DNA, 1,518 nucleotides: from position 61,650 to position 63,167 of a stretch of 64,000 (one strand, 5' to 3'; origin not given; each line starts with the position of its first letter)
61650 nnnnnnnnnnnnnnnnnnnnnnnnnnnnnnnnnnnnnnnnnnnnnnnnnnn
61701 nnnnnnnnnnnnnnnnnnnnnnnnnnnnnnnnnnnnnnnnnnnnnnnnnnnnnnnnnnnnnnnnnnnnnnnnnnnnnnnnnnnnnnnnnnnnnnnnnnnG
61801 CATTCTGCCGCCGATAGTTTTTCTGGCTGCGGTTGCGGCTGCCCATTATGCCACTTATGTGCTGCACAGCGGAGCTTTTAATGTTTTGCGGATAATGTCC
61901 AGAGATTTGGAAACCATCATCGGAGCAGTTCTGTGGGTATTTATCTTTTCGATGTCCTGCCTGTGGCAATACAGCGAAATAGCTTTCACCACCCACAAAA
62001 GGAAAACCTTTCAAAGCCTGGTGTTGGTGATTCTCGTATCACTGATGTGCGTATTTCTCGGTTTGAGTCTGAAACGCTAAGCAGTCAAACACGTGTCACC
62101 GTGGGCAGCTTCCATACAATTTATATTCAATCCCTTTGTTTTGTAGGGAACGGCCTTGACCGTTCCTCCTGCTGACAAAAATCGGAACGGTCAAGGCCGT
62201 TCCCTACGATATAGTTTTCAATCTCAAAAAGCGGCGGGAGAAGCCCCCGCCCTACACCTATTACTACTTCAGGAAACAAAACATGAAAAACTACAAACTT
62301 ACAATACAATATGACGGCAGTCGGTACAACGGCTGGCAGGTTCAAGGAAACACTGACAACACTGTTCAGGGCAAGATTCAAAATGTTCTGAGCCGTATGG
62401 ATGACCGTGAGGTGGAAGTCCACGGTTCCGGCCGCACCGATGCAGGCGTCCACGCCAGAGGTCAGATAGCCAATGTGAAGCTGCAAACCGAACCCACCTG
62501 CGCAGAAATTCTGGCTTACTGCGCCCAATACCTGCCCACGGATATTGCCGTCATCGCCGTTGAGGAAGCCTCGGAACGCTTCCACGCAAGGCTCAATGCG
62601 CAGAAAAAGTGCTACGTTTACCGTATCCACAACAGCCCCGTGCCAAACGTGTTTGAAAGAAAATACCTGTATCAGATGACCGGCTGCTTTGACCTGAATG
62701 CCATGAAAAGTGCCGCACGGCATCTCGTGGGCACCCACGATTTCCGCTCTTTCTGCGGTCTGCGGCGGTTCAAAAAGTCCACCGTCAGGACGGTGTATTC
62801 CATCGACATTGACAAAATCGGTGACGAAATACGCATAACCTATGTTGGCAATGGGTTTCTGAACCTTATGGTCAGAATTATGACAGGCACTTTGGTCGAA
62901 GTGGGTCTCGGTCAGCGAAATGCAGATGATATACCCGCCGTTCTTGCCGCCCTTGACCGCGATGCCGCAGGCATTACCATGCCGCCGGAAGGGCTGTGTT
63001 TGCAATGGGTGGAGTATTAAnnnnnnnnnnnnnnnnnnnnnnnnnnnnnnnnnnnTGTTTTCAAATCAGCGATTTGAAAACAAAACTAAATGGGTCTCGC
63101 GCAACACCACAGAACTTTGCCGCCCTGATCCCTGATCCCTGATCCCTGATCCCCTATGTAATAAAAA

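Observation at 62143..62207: GTAG-headed hairpins as singlets and perfect inverted doublets: REP/REPIN-like elements without a RAYT gene in view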

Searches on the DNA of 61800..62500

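Call 76: search_rna_families(source=window, start=61800, end=62500, threshold=evalue, max_evalue=1)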
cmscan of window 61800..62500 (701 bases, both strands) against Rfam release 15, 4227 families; matches with E-value up to 1: 9.
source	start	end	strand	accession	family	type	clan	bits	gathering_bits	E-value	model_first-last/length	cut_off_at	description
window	62140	62210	+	RF04003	mir-4841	Gene; miRNA;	-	28.6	100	0.0019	1-86/86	no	mir-4841 microRNA precursor family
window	62156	62194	-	RF02266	XIST_intron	Gene; lncRNA;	-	28.4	70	0.0055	1-68/68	no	XIST 3' intron conserved motif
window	62143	62207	-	RF03861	mir-4484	Gene; miRNA;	-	28.4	90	0.0072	1-89/89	no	mir-4484 microRNA precursor family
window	62143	62207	+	RF03861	mir-4484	Gene; miRNA;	-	28.3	90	0.0077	1-89/89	no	mir-4484 microRNA precursor family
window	62136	62214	+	RF04268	mir-512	Gene; miRNA;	-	25.7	94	0.0092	1-84/84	no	mir-512 microRNA precursor family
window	62143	62207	-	RF03927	MIR538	Gene; miRNA;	-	22.6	100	0.042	1-160/160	no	MIR538 microRNA precursor family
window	61944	62031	-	RF02714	snopsi28S-3378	Gene; snRNA; snoRNA; HACA-box;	-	21.2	136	0.19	1-145/145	no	Small nucleolar RNA psi28S-3378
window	61812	61993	+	RF02188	ST7-OT4_2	Gene; lncRNA;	-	20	55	0.33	1-172/172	no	ST7 overlapping transcript 4 conserved region 2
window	62199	62267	-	RF02937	Clostridiales-2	Gene; sRNA;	-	15.8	58.6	0.8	1-82/82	no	Clostridiales-2 RNA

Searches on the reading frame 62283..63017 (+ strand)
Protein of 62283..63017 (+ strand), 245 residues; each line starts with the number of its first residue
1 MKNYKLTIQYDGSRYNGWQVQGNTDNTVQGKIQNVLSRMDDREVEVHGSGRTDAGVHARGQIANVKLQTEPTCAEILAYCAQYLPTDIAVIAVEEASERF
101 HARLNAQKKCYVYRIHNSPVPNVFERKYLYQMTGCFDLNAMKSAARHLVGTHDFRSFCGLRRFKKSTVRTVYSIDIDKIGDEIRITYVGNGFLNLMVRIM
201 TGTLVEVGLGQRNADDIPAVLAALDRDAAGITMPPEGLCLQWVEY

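Call 61: find_encoding_contigs(protein=window:62283-63017:+, flank=1500, max_places=10)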
Protein window:62283-63017:+ (245 aa): 23 contigs read that carry it; 10 places shown.
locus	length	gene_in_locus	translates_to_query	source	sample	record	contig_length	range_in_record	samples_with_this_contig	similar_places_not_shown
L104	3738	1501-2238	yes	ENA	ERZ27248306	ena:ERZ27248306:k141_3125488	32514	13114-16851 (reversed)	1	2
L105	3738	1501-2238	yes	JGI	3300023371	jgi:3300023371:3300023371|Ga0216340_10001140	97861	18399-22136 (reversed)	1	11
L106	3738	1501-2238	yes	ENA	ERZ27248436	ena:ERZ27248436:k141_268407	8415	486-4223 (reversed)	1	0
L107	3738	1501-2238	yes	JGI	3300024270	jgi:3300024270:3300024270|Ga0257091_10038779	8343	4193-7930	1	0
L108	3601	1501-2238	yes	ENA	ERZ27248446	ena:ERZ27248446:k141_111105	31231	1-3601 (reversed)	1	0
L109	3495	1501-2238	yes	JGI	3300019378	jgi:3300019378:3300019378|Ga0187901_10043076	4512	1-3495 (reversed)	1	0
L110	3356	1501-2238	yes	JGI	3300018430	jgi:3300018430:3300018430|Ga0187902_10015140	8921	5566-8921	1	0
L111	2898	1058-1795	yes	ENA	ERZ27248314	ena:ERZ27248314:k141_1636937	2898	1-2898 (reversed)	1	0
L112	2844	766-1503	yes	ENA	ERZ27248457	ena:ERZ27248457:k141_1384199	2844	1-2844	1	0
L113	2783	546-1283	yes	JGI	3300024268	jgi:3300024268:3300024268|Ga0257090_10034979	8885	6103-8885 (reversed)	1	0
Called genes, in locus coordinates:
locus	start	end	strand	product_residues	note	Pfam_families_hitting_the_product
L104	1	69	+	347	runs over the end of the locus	PF02030:Lipoprotein_8 (weak), PF01547:SBP_bac_1, PF13416:SBP_bac_8, PF13531:SBP_bac_11, PF13343:SBP_bac_6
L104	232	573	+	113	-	PF03551:PadR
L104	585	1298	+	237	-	-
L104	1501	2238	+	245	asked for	PF01416:PseudoU_synth_1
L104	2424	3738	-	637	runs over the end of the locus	PF02824:TGS, PF07973:tRNA_SAD, PF00587:tRNA-synt_2b, PF03129:HGTP_anticodon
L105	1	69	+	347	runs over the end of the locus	PF02030:Lipoprotein_8 (weak), PF01547:SBP_bac_1, PF13416:SBP_bac_8, PF13531:SBP_bac_11, PF13343:SBP_bac_6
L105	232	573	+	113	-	PF03551:PadR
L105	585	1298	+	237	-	-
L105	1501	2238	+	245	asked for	PF01416:PseudoU_synth_1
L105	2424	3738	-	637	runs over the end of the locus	PF02824:TGS, PF07973:tRNA_SAD, PF00587:tRNA-synt_2b, PF03129:HGTP_anticodon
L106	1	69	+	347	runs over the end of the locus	PF02030:Lipoprotein_8 (weak), PF01547:SBP_bac_1, PF13416:SBP_bac_8, PF13531:SBP_bac_11, PF13343:SBP_bac_6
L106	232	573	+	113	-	PF03551:PadR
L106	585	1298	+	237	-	-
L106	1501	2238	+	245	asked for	PF01416:PseudoU_synth_1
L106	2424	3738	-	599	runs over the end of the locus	?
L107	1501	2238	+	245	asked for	PF01416:PseudoU_synth_1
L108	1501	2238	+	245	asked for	PF01416:PseudoU_synth_1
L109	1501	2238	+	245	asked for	PF01416:PseudoU_synth_1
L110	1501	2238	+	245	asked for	PF01416:PseudoU_synth_1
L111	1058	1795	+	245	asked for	PF01416:PseudoU_synth_1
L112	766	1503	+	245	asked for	PF01416:PseudoU_synth_1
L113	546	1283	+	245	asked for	PF01416:PseudoU_synth_1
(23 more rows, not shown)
